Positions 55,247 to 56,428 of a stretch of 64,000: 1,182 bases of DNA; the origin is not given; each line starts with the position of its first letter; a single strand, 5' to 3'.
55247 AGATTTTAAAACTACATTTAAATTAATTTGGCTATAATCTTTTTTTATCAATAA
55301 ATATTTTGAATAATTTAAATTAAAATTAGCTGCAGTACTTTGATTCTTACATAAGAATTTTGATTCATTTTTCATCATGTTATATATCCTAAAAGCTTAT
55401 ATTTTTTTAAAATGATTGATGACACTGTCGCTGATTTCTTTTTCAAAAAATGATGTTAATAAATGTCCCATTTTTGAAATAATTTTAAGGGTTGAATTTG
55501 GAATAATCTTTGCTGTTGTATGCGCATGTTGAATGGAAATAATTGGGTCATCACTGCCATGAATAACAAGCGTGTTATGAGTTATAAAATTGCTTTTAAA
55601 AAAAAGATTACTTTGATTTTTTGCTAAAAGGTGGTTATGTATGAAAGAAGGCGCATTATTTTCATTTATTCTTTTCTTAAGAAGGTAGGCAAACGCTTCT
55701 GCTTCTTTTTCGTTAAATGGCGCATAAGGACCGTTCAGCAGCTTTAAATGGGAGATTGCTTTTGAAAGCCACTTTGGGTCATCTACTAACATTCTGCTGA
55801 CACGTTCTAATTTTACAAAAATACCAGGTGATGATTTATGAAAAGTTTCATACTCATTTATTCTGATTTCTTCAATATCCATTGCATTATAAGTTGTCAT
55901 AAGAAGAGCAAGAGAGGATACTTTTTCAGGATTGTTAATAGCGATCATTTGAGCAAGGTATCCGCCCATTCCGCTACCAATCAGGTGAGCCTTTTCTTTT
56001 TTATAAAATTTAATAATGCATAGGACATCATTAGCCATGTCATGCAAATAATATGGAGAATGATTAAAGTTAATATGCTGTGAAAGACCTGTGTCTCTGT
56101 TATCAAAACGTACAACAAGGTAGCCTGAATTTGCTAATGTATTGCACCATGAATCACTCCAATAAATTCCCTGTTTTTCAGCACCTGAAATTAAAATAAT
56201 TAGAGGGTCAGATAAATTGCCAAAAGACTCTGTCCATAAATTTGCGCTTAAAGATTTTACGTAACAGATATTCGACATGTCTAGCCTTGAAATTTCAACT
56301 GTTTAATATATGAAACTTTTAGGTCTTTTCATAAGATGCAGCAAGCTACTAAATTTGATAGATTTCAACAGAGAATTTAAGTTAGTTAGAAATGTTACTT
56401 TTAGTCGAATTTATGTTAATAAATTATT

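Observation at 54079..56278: Three-gene signalling operon built from non-canonical parts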

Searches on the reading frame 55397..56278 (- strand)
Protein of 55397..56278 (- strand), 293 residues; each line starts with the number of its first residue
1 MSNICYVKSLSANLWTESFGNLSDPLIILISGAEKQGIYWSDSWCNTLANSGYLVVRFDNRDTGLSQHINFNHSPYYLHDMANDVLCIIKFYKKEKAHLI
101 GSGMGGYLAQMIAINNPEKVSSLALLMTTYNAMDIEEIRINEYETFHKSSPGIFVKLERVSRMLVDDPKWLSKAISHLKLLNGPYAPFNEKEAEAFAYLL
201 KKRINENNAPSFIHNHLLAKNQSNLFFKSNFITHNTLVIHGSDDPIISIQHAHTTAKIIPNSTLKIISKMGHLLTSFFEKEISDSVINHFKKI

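Call 3: search_protein_families(library=pfam, proteins=[window:55397-56278:-], max_evalue=0.01)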
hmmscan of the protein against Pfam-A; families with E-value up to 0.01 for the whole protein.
window:55397-56278:- (293 aa): 7 families
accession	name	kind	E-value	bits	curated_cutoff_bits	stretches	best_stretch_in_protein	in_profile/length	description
PF00561.26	Abhydrolase_1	-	2.8e-21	76.8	25.8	1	25-274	1-240/245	alpha/beta hydrolase fold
PF12146.15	Hydrolase_4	-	3.6e-12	46.5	27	1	40-275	19-235/239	Serine aminopeptidase, S33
PF03096.20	Ndr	-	0.00032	19.9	23.3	1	77-141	81-145/283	Ndr family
PF05728.18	UPF0227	-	0.00084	19.7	21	1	69-113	33-77/187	Uncharacterised protein family (UPF0227)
PF12697.13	Abhydrolase_6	-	0.0017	19.5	26.3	1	46-273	21-205/217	Alpha/beta hydrolase family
PF20434.5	BD-FAE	-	0.004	17.1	26.8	0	43-119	38-113/215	BD-FAE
PF09752.15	ABHD18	-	0.0089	15.6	21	0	226-287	285-345/351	Alpha/beta hydrolase domain containing 18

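Call 4: search_protein_families(library=ncbifam, proteins=[window:55397-56278:-], max_evalue=0.01)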
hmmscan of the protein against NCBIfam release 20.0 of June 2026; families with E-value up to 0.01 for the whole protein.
window:55397-56278:- (293 aa): 27 families (the best 25 are shown)
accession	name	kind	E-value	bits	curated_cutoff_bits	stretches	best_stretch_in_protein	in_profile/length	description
NF052610.1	macro_16_ester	equivalog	1.2e-53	182.3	420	1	11-289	10-279/281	alpha/beta fold macrolide esterase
NF041759.1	mac_hydro_EstT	equivalog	1.1e-43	149.5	450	1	9-289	7-276/278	macrolide hydrolase EstT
NF053683.1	esterase_mleBRB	exception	1.9e-42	145.8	585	1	11-277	10-263/280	BRB family alpha/beta fold macrolide esterase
NF053684.1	esterase_mleBCA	exception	3.3e-39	134.7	570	1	11-289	10-280/281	BCA family alpha/beta fold macrolide esterase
NF053693.1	esterase_mleCBF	exception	1.9e-36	125.9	564.5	1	12-289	11-277/279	CBF family alpha/beta fold macrolide esterase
NF033124.1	estX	equivalog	3.9e-33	114.8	600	1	12-274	11-263/280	macrolide esterase EstX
NF051488.1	bifunc_PcaDC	exception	2.1e-18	66.6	390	2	46-131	33-114/375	bifunctional 3-oxoadipate enol-lactonase/4-carboxymuconolactone decarboxylase PcaDC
TIGR02427.1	protocat_pcaD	equivalog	6.7e-17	61.7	255.85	2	51-130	38-114/251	3-oxoadipate enol-lactonase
TIGR03611.1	RutD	equivalog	1.1e-14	54.4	238.5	1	24-275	13-240/258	pyrimidine utilization protein D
NF051487.1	bifunc_PcaCD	exception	6.4e-14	51.9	430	2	40-130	187-273/413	bifunctional 4-carboxymuconolactone decarboxylase/3-oxoadipate enol-lactonase PcaCD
NF011457.0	PRK14875.1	equivalog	1.2e-10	40.9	307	1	78-128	181-231/372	acetoin dehydrogenase dihydrolipoyllysine-residue acetyltransferase subunit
NF045632.1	hydroxlase_HsaD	equivalog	9.4e-10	37.9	400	1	16-273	26-271/290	4,5:9,10-diseco-3-hydroxy-5,9,17-trioxoandrosta-1(10),2-diene-4-oate hydrolase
NF050089.1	i_nPHAscl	equivalog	1.8e-09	37.1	300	1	25-128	19-117/288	intracellular short-chain-length polyhydroxyalkanoate depolymerase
TIGR03343.1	biphenyl_bphD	equivalog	2e-08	33.8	462.15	1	28-126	34-132/282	2-hydroxy-6-oxo-6-phenylhexa-2,4-dienoate hydrolase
TIGR02240.1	PHA_depoly_arom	equivalog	4.9e-08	32.7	250.6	1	232-275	206-248/276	poly(3-hydroxyalkanoate) depolymerase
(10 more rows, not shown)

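Call 12: find_homologous_proteins(query=window:55397-56278:-, max_evalue=1e-10)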
Query window:55397-56278:- (293 aa): 351 proteins with E <= 1e-10 among 771 candidates; the best 120 are listed.
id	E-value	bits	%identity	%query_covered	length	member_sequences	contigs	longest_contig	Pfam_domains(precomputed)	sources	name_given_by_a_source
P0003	1.6e-193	659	100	100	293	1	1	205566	PF00561.27,PF12146.16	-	-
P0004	6.2e-135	467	71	99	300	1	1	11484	PF12697.14,PF03096.21,PF00561.27,PF12146.16,PF20434.6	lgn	-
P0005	1.3e-105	371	58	99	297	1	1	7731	PF12697.14,PF03096.21,PF00561.27,PF12146.16,PF20434.6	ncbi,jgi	jgi:pimeloyl-ACP methyl ester carboxylesterase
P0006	7.9e-87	309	51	100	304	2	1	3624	PF20408.5,PF12697.14,PF03096.21,PF00561.27,PF12146.16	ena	-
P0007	1.3e-82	295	49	100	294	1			PF12697.14,PF00561.27,PF12146.16,PF20434.6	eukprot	eukprot:gene24538-31958_t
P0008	2.3e-81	291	48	99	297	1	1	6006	PF12697.14,PF00561.27,PF12146.16,PF20434.6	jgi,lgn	jgi:pimeloyl-ACP methyl ester carboxylesterase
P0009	2.7e-81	291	48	99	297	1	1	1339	PF12697.14,PF00561.27,PF12146.16,PF20434.6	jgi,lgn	jgi:pimeloyl-ACP methyl ester carboxylesterase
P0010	5.5e-80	287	49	99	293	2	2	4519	PF12697.14,PF00561.27,PF12146.16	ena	-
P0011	1.2e-79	286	49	98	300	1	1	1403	PF05728.19,PF12697.14,PF00561.27,PF12146.16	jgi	jgi:pimeloyl-ACP methyl ester carboxylesterase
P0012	3.0e-65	238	39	96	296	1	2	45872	PF12697.14,PF00561.27,PF12146.16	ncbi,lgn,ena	-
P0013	1.4e-64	236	56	69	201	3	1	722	PF00561.27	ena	-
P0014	2.8e-60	222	41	96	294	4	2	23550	PF12697.14,PF03096.21,PF00561.27,PF12146.16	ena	-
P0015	6.3e-48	182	39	95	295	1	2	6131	PF12697.14,PF00561.27,PF12146.16,PF08386.17,PF20434.6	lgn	-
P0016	5.0e-45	172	35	97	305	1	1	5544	PF20408.5,PF12697.14,PF03096.21,PF00561.27,PF12146.16,PF20434.6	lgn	-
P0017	1.1e-43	168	36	90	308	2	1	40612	PF00326.28,PF12697.14,PF03096.21,PF00561.27,PF12146.16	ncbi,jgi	-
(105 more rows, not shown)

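Call 15: find_encoding_contigs(protein=P0005, flank=8000, max_places=3)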
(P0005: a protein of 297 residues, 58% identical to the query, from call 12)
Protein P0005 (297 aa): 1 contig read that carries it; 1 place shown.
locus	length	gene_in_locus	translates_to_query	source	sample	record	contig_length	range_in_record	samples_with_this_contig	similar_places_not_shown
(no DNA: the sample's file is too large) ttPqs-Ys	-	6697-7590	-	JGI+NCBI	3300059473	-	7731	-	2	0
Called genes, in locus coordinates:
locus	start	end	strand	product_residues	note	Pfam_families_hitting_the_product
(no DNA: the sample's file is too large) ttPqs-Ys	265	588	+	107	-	-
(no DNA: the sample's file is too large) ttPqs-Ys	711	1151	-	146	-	-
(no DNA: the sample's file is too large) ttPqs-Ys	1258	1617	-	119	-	PF08843:AbiEii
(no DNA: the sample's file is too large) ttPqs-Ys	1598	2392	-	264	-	PF17194:AbiEi_3_N, PF11459:AbiEi_3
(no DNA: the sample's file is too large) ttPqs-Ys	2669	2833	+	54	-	-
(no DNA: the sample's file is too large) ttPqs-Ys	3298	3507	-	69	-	-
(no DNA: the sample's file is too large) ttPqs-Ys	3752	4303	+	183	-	PF03472:Autoind_bind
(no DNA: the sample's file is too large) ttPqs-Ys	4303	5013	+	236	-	PF03472:Autoind_bind, PF00196:GerE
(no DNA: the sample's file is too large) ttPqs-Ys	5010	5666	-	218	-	PF00765:Autoind_synth, PF13444:Acetyltransf_5 (weak)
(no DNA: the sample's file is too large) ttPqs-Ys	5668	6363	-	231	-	PF00765:Autoind_synth, PF13444:Acetyltransf_5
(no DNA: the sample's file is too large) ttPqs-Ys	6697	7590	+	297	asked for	PF20434:BD-FAE (faint), PF00561:Abhydrolase_1, PF12146:Hydrolase_4, PF12697:Abhydrolase_6, PF03096:Ndr (weak)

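Call 16: find_encoding_contigs(protein=P0012, flank=8000, max_places=3)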
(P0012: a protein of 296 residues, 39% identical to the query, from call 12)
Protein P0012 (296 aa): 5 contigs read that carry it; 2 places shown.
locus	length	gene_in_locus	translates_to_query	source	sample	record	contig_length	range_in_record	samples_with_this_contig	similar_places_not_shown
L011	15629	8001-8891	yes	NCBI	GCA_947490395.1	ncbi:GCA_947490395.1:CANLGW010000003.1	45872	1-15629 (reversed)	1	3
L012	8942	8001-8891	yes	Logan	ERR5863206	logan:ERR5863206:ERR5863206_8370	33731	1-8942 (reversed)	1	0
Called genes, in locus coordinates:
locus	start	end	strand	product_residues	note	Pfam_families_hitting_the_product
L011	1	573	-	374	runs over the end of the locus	PF25954:Beta-barrel_RND_2 (weak)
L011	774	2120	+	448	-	PF13742:tRNA_anti_2, PF01336:tRNA_anti-codon, PF02601:Exonuc_VII_L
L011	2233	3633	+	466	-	PF03060:NMO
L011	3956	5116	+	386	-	-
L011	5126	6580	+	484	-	-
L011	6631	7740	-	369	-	PF01761:DHQ_synthase, PF24621:DHQS_C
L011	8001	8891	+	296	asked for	PF12146:Hydrolase_4, PF12697:Abhydrolase_6 (weak), PF00561:Abhydrolase_1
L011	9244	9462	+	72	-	-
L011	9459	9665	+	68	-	-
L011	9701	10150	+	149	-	-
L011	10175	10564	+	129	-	-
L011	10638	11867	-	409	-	PF00015:MCPsignal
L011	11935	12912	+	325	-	PF01300:Sua5_yciO_yrdC, PF03481:Sua5_C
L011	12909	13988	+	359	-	PF00005:ABC_tran, PF13401:AAA_22 (faint), PF13304:AAA_21 (weak), PF09383:NIL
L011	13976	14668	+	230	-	PF00528:BPD_transp_1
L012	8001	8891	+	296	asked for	PF12146:Hydrolase_4, PF12697:Abhydrolase_6 (weak), PF00561:Abhydrolase_1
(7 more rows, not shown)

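Call 17: find_encoding_contigs(protein=P0008, flank=8000, max_places=3)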
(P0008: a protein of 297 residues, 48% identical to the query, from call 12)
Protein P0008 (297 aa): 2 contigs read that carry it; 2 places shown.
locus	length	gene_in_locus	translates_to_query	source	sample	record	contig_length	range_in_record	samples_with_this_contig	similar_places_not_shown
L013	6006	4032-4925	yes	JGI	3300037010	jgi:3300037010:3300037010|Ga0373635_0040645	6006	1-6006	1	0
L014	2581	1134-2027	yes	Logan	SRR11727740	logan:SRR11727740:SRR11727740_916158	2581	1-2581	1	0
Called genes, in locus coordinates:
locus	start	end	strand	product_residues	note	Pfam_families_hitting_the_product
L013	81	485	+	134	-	PF04434:SWIM (weak)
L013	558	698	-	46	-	-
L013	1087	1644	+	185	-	PF03472:Autoind_bind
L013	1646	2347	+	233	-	PF03472:Autoind_bind, PF00196:GerE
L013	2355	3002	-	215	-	PF00765:Autoind_synth, PF13444:Acetyltransf_5 (weak)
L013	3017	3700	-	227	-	PF00765:Autoind_synth, PF13444:Acetyltransf_5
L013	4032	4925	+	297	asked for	PF20434:BD-FAE (faint), PF00561:Abhydrolase_1, PF12146:Hydrolase_4, PF12697:Abhydrolase_6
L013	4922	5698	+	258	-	PF00512:HisKA (weak), PF02518:HATPase_c, PF14501:HATPase_c_5 (weak)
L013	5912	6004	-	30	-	?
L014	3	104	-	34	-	?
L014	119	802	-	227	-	PF00765:Autoind_synth, PF13444:Acetyltransf_5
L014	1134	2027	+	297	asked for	PF20434:BD-FAE (faint), PF00561:Abhydrolase_1, PF12146:Hydrolase_4, PF12697:Abhydrolase_6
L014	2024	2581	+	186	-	?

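Call 28: find_related_loci(query=A2, collection=genome_contigs, flank=6000)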
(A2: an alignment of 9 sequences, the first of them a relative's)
Query A2 (293 aa) in genome_contigs; peptide patterns used: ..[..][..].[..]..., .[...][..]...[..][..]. (x = any residue, [..] = any of these).
600 stretches matched a pattern (row limit reached: there are more); 570 encode a relative of the query (tblastn E <= 1e-3); the best 80 are kept; 80 distinct loci.
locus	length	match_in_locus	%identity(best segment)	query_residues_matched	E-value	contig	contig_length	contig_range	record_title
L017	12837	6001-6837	39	12-292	4e-71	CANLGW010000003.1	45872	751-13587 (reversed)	MAG: Alphaproteobacteria bacterium isolate ZE-15may19-162 genome assembly, contig: ZE-15May19-c599, whole genome shotgun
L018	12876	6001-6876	29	6-291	1e-48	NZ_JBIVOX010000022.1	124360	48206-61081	Streptomyces sp. NPDC093094 NPDC093094_176_F9.ctg-0022, whole genome shotgun sequence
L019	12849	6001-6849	31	6-292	2e-48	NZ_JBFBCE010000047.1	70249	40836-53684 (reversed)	Streptosporangium sp. NPDC051023 NPDC051023_149_H8.ctg-0047, whole genome shotgun sequence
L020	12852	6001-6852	32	13-289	5e-48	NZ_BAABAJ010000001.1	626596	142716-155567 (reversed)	Streptomyces gulbargensis strain JCM 16956 sequence001, whole genome shotgun sequence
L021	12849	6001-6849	32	6-292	8e-47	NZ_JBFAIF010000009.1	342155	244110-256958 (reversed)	Nonomuraea sp. NPDC050680 NPDC050680_39_F11.ctg-0009, whole genome shotgun sequence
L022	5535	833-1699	30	7-289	4e-46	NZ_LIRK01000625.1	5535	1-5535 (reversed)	Streptomyces torulosus strain NRRL B-3889 B-3889_contig_625, whole genome shotgun sequence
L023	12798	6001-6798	31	13-293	4e-44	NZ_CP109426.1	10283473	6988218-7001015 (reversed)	Nocardia sp. NBC_01499 chromosome, complete genome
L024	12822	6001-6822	30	13-289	1e-43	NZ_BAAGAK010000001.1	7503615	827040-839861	Krasilnikovia sp. M28-CT-15 sequence1, whole genome shotgun sequence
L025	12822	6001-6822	30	13-292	2e-42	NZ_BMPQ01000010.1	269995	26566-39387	Streptomyces flaveus strain JCM 3035 sequence010, whole genome shotgun sequence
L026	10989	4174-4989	30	13-290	3e-42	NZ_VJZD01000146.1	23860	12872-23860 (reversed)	Streptomyces adustus strain NBRC 109810 NODE_146_length_23860_cov_34.5119, whole genome shotgun sequence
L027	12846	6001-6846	30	2-293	2e-41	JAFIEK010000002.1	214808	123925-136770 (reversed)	MAG: Pararhodobacter sp. isolate BM_Day12_Bin.30 NODE_10_length_214808_cov_32.845045, whole genome shotgun sequence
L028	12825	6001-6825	31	11-291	3e-41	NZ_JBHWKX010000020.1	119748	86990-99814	Streptomyces sp. NPDC059909 NPDC059909_346_C3.ctg-0020, whole genome shotgun sequence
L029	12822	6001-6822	29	13-292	4e-41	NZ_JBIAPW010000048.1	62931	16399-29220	Streptomyces sp. NPDC002870 NPDC002870_26_D2.ctg-0048, whole genome shotgun sequence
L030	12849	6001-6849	29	6-293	1e-40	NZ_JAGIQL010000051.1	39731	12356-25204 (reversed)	Streptomyces montanisoli strain MMS17-BM035 contig51, whole genome shotgun sequence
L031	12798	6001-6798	30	13-289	3e-40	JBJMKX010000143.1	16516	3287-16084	MAG: Solirubrobacteraceae bacterium isolate 12C18O_48h_100_P08_coass_bin_15 k141_2493227, whole genome shotgun sequence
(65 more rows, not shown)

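Call 29: find_related_loci(query=A2, collection=metagenome_contigs, flank=6000)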
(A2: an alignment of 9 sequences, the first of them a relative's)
Query A2 (293 aa) in metagenome_contigs; peptide patterns used: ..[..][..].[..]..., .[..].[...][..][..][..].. (x = any residue, [..] = any of these).
600 stretches matched a pattern (row limit reached: there are more); 486 encode a relative of the query (tblastn E <= 1e-3); the best 80 are kept; 80 distinct loci.
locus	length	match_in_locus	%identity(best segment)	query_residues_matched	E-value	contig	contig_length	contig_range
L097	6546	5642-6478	29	1-289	7e-44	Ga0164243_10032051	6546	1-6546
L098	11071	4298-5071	33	13-272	4e-42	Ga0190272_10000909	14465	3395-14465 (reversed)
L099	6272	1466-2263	30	13-289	1e-41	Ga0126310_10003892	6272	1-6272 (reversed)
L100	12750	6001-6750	31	13-272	1e-41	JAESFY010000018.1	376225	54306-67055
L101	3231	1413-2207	29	13-289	2e-41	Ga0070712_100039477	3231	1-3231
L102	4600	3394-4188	30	13-289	2e-41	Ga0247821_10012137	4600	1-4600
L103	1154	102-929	33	12-284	2e-43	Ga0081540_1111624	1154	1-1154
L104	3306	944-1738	30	13-289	4e-41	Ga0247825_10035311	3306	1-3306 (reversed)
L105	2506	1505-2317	31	17-292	2e-41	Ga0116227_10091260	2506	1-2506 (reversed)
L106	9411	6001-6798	31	13-289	4e-41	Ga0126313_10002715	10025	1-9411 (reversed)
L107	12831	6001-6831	33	13-288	1e-40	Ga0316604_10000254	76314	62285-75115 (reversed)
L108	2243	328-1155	30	7-292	2e-40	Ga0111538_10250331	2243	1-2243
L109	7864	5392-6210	30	16-288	2e-40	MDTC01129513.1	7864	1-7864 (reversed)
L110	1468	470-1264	30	13-289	4e-41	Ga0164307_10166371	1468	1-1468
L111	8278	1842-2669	28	5-291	5e-40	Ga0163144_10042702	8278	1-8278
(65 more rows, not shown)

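Call 36: find_encoding_contigs(protein=P0006, flank=6000, max_places=2)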
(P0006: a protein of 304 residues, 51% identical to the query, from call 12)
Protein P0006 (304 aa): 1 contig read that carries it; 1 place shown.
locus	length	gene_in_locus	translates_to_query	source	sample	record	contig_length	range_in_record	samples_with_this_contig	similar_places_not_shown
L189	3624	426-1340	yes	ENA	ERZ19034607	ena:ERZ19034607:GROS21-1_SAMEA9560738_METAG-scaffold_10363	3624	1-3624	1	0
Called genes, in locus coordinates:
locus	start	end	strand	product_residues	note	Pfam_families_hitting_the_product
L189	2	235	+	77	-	?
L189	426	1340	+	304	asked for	PF00561:Abhydrolase_1, PF12146:Hydrolase_4, PF12697:Abhydrolase_6, PF20408:Abhydrolase_11 (faint), PF03096:Ndr (faint)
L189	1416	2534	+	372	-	PF08448:PAS_4 (weak), PF00512:HisKA, PF02518:HATPase_c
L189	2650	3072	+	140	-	-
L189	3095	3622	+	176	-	?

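Call 37: find_encoding_contigs(protein=P0010, flank=6000, max_places=2)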
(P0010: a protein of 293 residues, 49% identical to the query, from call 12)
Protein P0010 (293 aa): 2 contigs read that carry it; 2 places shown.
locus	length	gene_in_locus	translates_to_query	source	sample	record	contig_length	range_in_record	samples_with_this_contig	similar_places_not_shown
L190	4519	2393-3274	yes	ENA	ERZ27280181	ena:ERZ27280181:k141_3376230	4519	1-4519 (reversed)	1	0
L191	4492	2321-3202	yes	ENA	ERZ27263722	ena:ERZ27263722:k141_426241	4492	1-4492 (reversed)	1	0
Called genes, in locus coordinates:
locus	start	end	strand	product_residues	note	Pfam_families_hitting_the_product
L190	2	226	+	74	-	?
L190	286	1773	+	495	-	PF08448:PAS_4, PF00512:HisKA, PF02518:HATPase_c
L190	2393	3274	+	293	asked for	PF00561:Abhydrolase_1, PF12146:Hydrolase_4, PF12697:Abhydrolase_6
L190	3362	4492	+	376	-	PF08448:PAS_4 (weak), PF00512:HisKA, PF02518:HATPase_c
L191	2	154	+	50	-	?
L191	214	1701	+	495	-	PF08448:PAS_4, PF00512:HisKA, PF02518:HATPase_c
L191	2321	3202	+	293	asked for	PF00561:Abhydrolase_1, PF12146:Hydrolase_4, PF12697:Abhydrolase_6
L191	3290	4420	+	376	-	PF08448:PAS_4 (weak), PF00512:HisKA, PF02518:HATPase_c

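Call 40: search_solved_structures(query=window:55397-56278:-, max_evalue=0.00001, show_alignments=2)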
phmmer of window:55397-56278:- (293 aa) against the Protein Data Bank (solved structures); distinct sequences matched with E-value up to 0.00001: 20.
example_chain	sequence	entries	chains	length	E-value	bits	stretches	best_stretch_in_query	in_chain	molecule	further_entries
11tu_A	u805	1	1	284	5.7e-34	120.9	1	12-274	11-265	alpha/beta-hydrolase macrolide esterase EstT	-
11ts_A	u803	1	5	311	2.8e-31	112.1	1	7-290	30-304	alpha/beta-hydrolase macrolide esterase EstT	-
11tt_A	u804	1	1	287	3.5e-31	111.8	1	13-289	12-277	alpha/beta-hydrolase macrolide esterase EstT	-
11tv_D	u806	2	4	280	4.9e-31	111.3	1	11-274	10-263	alpha/beta-hydrolase macrolide esterase EstX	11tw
1q0r_A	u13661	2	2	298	5.7e-29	104.5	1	9-290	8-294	aclacinomycin methylesterase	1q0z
8pzg_A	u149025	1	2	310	1.5e-17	67.1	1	73-136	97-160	ORF17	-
8v16_C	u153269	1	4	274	1.4e-14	57.3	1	5-129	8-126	Esterase 1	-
6eb3_A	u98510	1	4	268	2.3e-14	56.6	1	13-129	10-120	Est1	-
8ynw_A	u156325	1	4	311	9.5e-08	34.9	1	18-273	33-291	Poly(3-hydroxybutyrate) depolymerase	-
8ynv_A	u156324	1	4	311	9.5e-08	34.9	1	18-273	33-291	poly(3-hydroxybutyrate) depolymerase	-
7ld8_A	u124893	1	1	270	1.4e-07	34.3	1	22-138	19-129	Putative non-heme bromoperoxidase BpoC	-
3e3a_A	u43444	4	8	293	1.5e-07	34.3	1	22-137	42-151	POSSIBLE PEROXIDASE BPOC | putative Bromoperoxidase | protein Rv0554, putative Bromoperoxidase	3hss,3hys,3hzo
5egn_A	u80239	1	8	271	3.1e-07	33.2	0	11-126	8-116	Esterase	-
3om8_A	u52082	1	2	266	3.3e-06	29.9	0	24-128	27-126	Probable hydrolase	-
9w30_A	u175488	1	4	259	4.2e-06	29.5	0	46-131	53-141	Alpha/beta superfamily hydrolase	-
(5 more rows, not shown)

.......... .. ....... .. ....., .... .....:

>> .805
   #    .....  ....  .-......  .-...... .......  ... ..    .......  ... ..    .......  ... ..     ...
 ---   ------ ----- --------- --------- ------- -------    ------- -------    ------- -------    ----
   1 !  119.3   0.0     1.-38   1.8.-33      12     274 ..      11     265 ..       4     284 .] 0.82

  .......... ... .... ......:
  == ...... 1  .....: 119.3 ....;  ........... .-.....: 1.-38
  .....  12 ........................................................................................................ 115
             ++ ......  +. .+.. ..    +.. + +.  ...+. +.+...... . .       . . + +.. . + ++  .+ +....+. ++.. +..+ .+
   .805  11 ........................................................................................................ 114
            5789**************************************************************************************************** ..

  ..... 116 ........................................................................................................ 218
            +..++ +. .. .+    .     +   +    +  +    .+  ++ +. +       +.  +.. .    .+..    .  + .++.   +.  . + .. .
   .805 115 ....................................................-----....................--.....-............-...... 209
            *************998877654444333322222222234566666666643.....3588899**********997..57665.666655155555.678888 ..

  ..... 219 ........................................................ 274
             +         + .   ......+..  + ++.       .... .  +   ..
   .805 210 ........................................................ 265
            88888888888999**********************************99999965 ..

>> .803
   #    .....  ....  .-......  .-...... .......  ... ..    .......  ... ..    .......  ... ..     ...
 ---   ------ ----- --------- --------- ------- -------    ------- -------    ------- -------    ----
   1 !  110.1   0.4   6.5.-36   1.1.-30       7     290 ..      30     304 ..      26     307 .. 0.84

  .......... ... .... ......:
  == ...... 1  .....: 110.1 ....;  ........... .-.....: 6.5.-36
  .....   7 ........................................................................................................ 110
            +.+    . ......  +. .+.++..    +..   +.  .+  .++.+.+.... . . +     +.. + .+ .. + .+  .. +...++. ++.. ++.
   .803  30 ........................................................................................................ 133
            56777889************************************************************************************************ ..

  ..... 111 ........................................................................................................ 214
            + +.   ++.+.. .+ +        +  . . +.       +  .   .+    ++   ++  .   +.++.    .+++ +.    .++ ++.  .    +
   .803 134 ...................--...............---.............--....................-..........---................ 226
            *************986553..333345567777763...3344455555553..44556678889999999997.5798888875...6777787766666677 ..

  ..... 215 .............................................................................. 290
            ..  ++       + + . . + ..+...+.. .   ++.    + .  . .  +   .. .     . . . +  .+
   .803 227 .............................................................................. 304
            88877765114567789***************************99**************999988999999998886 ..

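Call 59: search_protein_families(library=pfam, proteins=[L013:4922-5698:+, L189:1416-2534:+, L190:3362-4492:+, L190:286-1773:+], max_evalue=0.001)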
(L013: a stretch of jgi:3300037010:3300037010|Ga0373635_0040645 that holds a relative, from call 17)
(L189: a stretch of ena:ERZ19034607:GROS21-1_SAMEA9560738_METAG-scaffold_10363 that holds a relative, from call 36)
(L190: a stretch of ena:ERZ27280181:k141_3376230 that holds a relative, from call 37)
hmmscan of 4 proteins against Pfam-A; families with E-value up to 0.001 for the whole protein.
L013:4922-5698:+ (258 aa): 3 families
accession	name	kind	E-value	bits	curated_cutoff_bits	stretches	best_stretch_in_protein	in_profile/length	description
PF02518.31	HATPase_c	-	1.9e-25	89.9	26.4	1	135-245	1-110/111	Histidine kinase-, DNA gyrase B-, and HSP90-like ATPase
PF00512.31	HisKA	-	9.8e-08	32.4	26.9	1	27-90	2-62/66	His Kinase A (phospho-acceptor) domain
PF14501.12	HATPase_c_5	-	1.3e-07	31.8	22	1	139-231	5-91/102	GHKL domain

L189:1416-2534:+ (372 aa): 3 families
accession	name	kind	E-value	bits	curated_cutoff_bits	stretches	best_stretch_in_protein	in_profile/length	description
PF02518.31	HATPase_c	-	9e-26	90.9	26.4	1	259-368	1-109/111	Histidine kinase-, DNA gyrase B-, and HSP90-like ATPase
PF00512.31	HisKA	-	4.5e-11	43.1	26.9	1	151-216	2-64/66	His Kinase A (phospho-acceptor) domain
PF08448.16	PAS_4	-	6.6e-07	30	23.1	1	24-131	3-109/110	PAS fold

L190:3362-4492:+ (376 aa): 3 families
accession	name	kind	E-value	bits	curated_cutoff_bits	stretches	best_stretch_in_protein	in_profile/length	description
PF02518.31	HATPase_c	-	2.7e-26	92.6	26.4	1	263-371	2-109/111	Histidine kinase-, DNA gyrase B-, and HSP90-like ATPase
PF00512.31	HisKA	-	1.7e-12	47.6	26.9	1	154-220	2-65/66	His Kinase A (phospho-acceptor) domain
PF08448.16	PAS_4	-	5.7e-06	27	23.1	1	25-124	5-103/110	PAS fold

L190:286-1773:+ (495 aa): 3 families
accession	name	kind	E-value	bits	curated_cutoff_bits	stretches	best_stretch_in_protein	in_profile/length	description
PF02518.31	HATPase_c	-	1.1e-22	81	26.4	1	383-492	1-109/111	Histidine kinase-, DNA gyrase B-, and HSP90-like ATPase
PF00512.31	HisKA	-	4.4e-09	36.7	26.9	1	274-338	2-63/66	His Kinase A (phospho-acceptor) domain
PF08448.16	PAS_4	-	9.5e-09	35.9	23.1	1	147-255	3-110/110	PAS fold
